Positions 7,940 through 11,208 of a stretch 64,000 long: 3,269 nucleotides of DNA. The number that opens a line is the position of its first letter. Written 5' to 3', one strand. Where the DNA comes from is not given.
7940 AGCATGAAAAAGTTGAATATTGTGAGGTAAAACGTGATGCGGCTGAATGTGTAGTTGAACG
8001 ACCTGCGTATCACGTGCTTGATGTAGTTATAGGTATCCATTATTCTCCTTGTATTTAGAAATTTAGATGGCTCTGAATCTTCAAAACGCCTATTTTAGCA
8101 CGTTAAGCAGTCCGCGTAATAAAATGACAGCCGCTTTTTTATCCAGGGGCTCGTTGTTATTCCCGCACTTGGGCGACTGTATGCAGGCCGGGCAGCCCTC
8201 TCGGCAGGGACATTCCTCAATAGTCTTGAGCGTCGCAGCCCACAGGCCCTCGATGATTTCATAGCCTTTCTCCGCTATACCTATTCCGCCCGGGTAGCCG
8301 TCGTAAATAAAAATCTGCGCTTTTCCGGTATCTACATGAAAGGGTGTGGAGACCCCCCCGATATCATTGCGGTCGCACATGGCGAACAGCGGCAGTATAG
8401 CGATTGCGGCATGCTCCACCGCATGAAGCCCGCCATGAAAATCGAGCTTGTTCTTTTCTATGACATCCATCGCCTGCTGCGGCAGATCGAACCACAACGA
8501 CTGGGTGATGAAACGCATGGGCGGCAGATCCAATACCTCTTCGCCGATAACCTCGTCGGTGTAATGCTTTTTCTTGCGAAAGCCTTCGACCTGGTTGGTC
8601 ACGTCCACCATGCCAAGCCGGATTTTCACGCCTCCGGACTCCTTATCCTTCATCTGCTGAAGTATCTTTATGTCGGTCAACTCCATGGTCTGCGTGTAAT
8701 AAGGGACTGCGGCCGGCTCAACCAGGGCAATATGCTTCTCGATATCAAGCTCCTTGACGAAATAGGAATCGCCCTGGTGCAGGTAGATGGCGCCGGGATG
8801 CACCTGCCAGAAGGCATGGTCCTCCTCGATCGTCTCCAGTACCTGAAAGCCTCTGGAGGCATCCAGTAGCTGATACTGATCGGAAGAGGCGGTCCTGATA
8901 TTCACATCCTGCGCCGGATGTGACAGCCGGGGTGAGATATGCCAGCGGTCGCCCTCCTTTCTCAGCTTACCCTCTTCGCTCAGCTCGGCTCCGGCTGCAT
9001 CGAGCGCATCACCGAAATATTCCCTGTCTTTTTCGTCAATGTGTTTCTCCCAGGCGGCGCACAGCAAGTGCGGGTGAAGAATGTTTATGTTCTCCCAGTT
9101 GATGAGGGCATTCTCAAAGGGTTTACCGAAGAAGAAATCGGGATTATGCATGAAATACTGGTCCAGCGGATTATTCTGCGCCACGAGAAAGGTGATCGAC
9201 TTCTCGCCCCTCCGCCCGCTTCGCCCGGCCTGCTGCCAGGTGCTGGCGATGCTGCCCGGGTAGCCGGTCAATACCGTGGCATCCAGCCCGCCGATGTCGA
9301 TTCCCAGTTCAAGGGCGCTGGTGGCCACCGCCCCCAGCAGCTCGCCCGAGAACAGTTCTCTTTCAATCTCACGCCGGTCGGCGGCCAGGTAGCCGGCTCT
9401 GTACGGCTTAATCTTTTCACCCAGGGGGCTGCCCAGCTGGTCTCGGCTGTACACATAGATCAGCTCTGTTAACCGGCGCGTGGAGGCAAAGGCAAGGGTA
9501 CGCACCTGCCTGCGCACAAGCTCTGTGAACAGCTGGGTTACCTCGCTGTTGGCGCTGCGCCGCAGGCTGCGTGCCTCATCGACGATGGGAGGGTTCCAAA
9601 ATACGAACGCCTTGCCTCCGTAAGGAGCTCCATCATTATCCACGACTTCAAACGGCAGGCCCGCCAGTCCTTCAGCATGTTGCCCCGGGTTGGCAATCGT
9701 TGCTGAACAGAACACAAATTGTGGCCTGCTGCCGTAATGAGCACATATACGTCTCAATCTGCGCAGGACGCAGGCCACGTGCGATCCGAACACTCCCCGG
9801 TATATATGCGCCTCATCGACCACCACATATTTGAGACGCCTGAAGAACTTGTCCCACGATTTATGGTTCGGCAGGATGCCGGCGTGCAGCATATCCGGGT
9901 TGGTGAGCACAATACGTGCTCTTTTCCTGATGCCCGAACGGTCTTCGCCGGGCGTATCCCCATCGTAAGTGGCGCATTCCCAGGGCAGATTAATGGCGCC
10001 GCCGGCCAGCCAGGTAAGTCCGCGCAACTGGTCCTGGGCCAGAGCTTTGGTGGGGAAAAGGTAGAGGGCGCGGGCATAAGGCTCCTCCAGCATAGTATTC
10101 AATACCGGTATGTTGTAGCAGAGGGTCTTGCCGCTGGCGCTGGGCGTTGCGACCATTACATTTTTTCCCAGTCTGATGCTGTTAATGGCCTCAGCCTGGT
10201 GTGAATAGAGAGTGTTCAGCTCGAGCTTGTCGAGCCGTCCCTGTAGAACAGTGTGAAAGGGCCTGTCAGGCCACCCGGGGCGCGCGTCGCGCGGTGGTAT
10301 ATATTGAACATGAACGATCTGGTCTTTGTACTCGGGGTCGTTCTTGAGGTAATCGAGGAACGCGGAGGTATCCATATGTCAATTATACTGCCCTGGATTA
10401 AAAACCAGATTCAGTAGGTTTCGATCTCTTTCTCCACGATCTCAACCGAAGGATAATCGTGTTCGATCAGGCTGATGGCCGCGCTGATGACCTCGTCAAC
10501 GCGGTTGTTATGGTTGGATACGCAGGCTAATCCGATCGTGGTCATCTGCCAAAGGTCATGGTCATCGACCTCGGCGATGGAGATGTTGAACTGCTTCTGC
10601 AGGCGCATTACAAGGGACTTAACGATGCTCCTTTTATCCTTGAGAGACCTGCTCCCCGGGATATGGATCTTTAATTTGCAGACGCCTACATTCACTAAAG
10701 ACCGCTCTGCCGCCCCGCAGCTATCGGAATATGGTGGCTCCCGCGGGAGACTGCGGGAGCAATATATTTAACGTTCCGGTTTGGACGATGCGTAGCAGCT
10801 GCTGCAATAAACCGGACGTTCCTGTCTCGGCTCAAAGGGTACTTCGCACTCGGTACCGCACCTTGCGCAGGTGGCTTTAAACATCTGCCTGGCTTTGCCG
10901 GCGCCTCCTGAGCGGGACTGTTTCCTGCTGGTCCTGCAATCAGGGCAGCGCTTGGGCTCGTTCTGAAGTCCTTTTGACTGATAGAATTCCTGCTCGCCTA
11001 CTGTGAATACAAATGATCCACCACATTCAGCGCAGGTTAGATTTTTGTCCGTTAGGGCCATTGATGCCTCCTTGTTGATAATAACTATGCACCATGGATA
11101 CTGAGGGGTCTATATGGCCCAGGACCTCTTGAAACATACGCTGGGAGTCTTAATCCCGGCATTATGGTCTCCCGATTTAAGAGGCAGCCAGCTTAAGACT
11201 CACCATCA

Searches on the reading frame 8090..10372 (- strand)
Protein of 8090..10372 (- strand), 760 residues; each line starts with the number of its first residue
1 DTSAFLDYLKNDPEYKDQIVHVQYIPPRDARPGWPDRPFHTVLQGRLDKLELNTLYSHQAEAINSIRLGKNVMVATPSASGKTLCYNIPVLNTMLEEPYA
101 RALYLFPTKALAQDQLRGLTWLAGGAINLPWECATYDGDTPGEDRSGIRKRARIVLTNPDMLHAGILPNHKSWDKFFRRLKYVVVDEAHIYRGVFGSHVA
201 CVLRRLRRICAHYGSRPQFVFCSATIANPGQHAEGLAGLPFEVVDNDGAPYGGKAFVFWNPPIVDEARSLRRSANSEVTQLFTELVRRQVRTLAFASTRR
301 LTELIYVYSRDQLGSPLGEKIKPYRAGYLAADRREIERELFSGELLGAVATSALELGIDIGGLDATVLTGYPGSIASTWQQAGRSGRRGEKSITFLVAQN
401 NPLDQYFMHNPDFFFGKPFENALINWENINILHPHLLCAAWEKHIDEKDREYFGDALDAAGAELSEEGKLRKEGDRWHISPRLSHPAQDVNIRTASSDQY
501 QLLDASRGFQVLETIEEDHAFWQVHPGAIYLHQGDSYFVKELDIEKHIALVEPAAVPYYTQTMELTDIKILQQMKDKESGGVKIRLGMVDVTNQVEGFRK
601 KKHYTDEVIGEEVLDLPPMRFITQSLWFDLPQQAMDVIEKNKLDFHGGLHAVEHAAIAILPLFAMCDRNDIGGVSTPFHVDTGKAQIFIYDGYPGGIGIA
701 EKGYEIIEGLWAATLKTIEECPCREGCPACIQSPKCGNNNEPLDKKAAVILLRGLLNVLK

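Call 9: search_protein_families(library=padloc, proteins=[window:8090-10372:-], max_evalue=0.1)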
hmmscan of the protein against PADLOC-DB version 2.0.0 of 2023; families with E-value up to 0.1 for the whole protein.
window:8090-10372:- (760 aa): 58 families (the best 25 are shown)
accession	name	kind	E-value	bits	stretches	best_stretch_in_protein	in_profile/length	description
PDLC03960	SngC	-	1.2e-39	134.7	1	35-404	23-378/720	-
PDLC02503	BrxHI|BrxHII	-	1.8e-38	130.3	1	47-401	17-357/698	BrxHI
PDLC00013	DruE1|DruE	-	3e-37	126.1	4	350-449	1088-1188/1776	SNF2 family N-terminal domain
PDLC00037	DruE3|DruE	-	1e-33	114.2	3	55-234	102-307/2055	SNF2 family N-terminal domain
PDLC00036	DruE3|DruE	-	9e-32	107.2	3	56-229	94-288/2023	SNF2 family N-terminal domain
PDLC00035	DruE3|DruE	-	2.4e-24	83.2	2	351-435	1066-1151/1460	SNF2 family N-terminal domain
PDLC02501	BrxHI|BrxHII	-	3.2e-23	79.8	1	49-396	18-352/925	BrxHI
PDLC02897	DpdJ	-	8.4e-22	74.8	1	57-387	102-450/1570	DpdJ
PDLC02864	DpdF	-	3e-18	64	2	294-397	239-337/610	DpdF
PDLC03928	PsyrT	-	2.1e-17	60.6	2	320-410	267-359/689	-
PDLC00051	DruE4|DruE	-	1.3e-16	57.3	3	53-97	91-136/1829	SNF2 family N-terminal domain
PDLC00015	DruE2|DruE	-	1e-15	54.6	3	43-97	83-140/1887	SNF2 family N-terminal domain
PDLC02570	DrmA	-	1.5e-15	54.6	1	183-411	413-648/851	DrmA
PDLC02870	DpdF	-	1.2e-13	48.4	2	293-399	230-331/534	DpdF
PDLC00014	DruE2|DruE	-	1.6e-13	47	3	54-97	107-151/1928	SNF2 family N-terminal domain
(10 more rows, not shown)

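Call 10: search_protein_families(library=pfam, proteins=[window:8090-10372:-], max_evalue=0.01)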
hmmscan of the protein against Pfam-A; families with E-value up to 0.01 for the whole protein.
window:8090-10372:- (760 aa): 5 families
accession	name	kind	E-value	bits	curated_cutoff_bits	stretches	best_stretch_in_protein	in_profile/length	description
PF00270.35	DEAD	-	5.5e-33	114.5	26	1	57-227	2-161/167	DEAD/DEAH box helicase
PF09369.15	MZB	-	7.1e-26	91.2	24.2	1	652-731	1-80/80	MrfA Zn-binding domain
PF22982.3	WHD_HRQ1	-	6.6e-12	46.7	27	1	424-494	1-69/70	ATP-dependent helicase HRQ1, winged helix domain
PF00271.37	Helicase_C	-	1.3e-10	41.9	23.5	1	284-389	8-110/110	Helicase conserved C-terminal domain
PF04851.21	ResIII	-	7.3e-07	29.7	22.5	1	54-191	3-137/164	Type III restriction enzyme, res subunit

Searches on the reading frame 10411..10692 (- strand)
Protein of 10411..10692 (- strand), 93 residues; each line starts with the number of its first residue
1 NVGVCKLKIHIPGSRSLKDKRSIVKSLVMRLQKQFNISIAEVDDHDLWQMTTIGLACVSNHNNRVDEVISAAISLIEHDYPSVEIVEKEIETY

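Call 9: search_protein_families(library=padloc, proteins=[window:10411-10692:-], max_evalue=0.1)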
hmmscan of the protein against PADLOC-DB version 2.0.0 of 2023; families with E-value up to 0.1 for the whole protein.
window:10411-10692:- (93 aa): 0 families

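Call 10: search_protein_families(library=pfam, proteins=[window:10411-10692:-], max_evalue=0.01)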
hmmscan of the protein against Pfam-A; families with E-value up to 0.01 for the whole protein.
window:10411-10692:- (93 aa): 1 family
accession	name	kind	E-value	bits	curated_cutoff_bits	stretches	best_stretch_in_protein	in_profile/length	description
PF04456.17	DUF503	-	1.8e-31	108.2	22.4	1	2-87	1-85/88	Protein of unknown function (DUF503)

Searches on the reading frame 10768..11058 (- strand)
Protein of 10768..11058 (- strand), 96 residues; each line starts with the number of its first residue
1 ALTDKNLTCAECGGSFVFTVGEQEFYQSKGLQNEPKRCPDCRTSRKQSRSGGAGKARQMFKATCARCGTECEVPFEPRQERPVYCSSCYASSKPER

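Call 9: search_protein_families(library=padloc, proteins=[window:10768-11058:-], max_evalue=0.1)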
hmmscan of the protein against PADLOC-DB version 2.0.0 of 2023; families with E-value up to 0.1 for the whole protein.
window:10768-11058:- (96 aa): 0 families

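Call 10: search_protein_families(library=pfam, proteins=[window:10768-11058:-], max_evalue=0.01)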
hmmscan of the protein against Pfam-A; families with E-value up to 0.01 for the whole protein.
window:10768-11058:- (96 aa): 2 families
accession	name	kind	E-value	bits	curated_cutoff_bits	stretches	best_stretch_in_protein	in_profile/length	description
PF13451.12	zf_Tbcl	-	1.2e-22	80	24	1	4-49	2-47/48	Probable treble clef domain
PF23477.1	zf_Tbcl_2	-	5.6e-18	64.8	27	1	57-93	1-37/37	Probable treble clef zinc finger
